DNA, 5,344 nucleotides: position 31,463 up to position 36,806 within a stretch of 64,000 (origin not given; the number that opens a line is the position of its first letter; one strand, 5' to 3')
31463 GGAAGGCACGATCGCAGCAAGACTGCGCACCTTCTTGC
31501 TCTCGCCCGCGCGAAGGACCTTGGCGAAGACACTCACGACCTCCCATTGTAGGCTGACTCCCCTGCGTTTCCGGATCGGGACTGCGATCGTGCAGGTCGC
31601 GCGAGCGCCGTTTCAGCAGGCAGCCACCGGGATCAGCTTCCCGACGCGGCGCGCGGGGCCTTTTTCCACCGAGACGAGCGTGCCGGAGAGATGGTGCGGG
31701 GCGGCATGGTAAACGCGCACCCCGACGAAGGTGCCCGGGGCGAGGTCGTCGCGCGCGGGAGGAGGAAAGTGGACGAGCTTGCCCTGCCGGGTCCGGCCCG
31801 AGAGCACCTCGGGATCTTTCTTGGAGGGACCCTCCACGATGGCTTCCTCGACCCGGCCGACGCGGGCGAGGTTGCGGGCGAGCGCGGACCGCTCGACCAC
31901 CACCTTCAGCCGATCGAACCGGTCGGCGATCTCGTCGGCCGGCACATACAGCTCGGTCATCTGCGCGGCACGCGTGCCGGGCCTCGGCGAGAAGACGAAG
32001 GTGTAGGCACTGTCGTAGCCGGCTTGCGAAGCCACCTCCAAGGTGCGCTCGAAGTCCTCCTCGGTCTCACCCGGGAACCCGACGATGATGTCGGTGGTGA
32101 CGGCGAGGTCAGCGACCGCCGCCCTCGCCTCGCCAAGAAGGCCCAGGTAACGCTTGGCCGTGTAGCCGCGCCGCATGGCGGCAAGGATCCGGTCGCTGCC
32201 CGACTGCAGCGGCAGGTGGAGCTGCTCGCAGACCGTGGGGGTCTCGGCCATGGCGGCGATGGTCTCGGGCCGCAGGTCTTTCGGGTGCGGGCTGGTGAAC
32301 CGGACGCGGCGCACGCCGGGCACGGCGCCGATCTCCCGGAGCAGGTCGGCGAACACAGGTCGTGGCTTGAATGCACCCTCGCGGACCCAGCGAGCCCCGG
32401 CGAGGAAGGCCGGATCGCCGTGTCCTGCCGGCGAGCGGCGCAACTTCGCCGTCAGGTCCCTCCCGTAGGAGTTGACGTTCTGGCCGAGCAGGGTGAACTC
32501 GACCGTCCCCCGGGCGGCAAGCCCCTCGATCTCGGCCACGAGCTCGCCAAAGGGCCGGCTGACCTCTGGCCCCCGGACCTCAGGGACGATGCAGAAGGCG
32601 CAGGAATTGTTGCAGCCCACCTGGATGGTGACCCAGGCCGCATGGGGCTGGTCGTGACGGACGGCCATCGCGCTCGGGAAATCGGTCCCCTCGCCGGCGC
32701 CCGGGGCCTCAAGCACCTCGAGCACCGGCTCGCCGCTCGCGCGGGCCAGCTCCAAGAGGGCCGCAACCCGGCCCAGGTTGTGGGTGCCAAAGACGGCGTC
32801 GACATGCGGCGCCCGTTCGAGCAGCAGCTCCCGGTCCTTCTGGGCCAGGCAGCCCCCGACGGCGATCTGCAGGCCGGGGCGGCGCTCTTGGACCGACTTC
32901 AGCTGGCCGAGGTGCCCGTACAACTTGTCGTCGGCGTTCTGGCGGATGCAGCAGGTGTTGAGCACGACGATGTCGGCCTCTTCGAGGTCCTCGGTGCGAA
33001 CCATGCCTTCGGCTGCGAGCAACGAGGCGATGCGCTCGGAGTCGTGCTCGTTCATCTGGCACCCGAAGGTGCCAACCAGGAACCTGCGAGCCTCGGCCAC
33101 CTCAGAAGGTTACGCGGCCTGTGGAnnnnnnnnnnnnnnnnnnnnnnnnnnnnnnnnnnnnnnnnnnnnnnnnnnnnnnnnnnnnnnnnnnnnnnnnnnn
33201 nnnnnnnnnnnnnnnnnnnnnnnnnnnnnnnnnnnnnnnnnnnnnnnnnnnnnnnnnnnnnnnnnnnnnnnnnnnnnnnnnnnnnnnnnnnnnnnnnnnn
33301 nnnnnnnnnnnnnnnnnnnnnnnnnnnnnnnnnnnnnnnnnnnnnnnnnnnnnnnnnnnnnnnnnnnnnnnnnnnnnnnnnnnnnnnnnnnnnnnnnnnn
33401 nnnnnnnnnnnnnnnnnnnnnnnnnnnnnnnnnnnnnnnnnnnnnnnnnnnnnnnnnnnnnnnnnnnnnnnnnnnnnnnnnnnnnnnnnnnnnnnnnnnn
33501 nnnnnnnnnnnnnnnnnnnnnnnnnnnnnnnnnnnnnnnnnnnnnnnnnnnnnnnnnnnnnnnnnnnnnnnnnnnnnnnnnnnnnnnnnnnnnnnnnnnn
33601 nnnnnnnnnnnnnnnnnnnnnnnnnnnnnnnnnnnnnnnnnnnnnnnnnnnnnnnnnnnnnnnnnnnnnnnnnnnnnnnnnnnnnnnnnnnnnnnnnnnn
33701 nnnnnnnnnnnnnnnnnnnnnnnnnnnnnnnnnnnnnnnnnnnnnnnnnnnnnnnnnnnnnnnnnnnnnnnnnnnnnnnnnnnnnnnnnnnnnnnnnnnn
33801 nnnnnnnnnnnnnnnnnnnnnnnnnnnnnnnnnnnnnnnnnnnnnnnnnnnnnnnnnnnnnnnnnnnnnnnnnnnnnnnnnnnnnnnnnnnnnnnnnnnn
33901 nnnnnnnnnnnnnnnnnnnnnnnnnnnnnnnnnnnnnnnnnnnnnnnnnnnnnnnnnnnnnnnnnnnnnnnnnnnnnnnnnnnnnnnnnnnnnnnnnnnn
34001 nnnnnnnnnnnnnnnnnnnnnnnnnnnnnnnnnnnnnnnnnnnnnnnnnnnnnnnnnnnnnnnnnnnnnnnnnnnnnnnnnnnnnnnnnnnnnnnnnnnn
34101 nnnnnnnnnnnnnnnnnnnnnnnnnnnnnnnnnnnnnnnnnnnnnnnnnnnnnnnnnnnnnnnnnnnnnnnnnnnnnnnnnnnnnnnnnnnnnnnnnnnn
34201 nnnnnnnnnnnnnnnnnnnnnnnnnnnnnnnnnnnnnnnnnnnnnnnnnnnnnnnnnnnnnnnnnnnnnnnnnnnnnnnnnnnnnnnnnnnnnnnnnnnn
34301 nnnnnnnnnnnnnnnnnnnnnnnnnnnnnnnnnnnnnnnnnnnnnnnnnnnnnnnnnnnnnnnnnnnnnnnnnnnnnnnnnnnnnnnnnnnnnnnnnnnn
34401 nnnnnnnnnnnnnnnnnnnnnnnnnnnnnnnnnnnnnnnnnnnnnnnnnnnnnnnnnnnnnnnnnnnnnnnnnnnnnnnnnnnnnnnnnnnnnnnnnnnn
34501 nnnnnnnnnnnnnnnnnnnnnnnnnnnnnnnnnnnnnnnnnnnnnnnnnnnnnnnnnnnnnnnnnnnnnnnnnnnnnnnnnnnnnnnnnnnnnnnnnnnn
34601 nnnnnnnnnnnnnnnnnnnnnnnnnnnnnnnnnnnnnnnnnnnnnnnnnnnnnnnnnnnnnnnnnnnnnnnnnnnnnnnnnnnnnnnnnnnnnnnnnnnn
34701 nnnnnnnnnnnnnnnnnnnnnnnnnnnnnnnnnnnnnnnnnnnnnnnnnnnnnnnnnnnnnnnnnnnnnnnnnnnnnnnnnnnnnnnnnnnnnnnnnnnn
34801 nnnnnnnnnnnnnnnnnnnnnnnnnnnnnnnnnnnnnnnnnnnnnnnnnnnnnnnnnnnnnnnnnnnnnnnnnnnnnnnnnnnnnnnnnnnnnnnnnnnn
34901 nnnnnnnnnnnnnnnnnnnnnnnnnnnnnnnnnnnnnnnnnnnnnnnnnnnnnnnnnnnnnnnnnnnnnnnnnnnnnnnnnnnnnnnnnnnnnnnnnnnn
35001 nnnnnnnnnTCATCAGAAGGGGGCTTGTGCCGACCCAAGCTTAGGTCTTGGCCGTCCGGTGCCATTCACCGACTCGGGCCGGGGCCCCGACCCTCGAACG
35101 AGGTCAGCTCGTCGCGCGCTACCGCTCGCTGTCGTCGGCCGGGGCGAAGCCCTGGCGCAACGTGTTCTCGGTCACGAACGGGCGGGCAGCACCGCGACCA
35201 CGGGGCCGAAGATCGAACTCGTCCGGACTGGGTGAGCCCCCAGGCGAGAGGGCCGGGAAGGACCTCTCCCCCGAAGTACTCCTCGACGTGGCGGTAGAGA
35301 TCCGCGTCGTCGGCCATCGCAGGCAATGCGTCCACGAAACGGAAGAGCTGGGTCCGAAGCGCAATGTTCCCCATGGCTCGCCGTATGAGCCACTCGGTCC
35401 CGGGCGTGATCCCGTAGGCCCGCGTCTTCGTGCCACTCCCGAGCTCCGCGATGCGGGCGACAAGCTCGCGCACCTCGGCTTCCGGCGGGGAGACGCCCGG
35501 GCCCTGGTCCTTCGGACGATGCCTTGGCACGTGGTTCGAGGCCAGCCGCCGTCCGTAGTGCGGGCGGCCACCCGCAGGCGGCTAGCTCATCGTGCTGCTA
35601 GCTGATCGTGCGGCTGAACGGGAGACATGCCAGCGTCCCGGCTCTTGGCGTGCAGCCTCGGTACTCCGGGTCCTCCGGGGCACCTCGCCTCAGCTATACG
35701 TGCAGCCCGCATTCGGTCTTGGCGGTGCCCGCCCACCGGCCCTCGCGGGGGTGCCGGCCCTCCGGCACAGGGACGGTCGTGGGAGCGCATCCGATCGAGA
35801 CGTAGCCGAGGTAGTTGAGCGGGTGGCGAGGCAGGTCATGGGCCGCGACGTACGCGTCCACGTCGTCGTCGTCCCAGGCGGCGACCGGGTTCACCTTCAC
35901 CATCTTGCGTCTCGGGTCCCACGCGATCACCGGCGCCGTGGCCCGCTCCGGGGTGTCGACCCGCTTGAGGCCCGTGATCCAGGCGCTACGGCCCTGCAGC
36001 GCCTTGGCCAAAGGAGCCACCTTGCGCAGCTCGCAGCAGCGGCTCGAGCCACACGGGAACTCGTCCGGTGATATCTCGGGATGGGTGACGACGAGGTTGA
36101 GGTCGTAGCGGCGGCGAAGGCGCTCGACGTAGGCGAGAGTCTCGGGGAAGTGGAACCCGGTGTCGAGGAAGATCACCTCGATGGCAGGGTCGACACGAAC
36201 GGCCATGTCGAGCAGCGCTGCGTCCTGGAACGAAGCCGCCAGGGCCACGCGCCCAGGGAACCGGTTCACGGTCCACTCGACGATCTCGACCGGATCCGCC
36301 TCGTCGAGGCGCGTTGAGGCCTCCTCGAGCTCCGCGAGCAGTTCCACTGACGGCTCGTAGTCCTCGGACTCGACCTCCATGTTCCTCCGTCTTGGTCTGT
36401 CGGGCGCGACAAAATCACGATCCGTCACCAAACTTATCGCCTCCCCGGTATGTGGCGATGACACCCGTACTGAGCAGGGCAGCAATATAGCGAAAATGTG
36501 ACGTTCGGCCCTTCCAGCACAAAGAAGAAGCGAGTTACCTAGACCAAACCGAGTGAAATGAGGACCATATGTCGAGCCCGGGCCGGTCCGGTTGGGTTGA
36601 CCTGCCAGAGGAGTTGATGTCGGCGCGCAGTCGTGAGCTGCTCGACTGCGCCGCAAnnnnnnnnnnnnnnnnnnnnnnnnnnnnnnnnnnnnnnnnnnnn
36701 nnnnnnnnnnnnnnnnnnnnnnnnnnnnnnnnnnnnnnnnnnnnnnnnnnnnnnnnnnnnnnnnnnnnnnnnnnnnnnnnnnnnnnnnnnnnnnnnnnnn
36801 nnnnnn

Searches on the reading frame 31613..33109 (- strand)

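Call 7: search_protein_families(library=pfam, proteins=[window:31613-33109:-], max_evalue=0.001)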
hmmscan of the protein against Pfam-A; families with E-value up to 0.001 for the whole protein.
window:31613-33109:- (498 aa): 3 families
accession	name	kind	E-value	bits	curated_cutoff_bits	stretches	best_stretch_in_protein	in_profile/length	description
PF00919.26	UPF0004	-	1.8e-29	102.1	27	1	10-108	2-98/98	Uncharacterized protein family UPF0004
PF04055.27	Radical_SAM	-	2.1e-25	90.3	29.5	1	161-358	2-164/166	Radical SAM superfamily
PF01938.26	TRAM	-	6.5e-05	23.2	21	1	416-479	3-61/61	TRAM domain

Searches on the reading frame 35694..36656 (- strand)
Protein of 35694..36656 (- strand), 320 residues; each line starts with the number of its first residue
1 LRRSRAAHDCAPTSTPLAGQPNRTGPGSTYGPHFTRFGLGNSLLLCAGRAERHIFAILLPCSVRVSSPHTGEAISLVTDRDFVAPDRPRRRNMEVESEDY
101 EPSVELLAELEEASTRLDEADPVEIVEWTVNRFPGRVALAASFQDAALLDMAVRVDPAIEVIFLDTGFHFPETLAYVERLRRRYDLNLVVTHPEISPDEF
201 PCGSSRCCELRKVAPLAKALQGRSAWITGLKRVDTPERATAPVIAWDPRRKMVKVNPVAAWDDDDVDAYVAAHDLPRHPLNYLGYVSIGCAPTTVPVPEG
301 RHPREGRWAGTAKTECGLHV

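Call 9: search_protein_families(library=pfam, proteins=[window:35694-36656:-], max_evalue=0.001)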
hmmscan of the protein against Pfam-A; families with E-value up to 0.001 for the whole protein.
window:35694-36656:- (320 aa): 1 family
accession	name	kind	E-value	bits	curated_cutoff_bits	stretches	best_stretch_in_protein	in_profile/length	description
PF01507.26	PAPS_reduct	-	3.2e-38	131.9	22.5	1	142-296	9-175/175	Phosphoadenosine phosphosulfate reductase domain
